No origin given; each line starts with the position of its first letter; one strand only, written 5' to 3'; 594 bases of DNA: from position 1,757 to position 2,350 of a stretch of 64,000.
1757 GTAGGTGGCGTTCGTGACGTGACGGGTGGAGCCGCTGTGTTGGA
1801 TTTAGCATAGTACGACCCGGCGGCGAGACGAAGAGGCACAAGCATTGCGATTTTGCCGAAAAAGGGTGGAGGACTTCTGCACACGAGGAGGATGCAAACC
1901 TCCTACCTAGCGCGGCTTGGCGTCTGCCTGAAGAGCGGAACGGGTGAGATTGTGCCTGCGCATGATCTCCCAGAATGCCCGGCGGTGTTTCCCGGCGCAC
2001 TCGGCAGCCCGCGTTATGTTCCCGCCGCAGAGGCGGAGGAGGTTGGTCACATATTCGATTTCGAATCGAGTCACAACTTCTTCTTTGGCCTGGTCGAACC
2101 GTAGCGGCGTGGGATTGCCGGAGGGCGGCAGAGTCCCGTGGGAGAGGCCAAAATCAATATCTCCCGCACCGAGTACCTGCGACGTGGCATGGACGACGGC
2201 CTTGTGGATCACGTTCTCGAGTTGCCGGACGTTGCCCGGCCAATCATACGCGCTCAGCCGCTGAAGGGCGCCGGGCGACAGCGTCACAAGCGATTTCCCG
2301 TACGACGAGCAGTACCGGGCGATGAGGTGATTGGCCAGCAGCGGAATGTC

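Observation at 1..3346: Window edge carries the start of a contractile-tail sheath gene preceded by a sigma-54 activator: possible eCIS or prophage tail module extending leftward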

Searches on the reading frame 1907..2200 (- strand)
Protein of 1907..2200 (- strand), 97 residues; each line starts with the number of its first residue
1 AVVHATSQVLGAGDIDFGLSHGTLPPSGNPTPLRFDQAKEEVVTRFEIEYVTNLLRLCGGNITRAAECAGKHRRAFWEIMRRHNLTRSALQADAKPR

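Call 8: search_protein_families(library=pfam, proteins=[window:1907-2200:-], max_evalue=10)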
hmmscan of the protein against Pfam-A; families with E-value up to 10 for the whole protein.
window:1907-2200:- (97 aa): 1 family
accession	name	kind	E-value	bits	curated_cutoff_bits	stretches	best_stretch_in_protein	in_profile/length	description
PF02954.25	HTH_8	-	0.001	19.2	22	1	45-81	4-40/42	Bacterial regulatory protein, Fis family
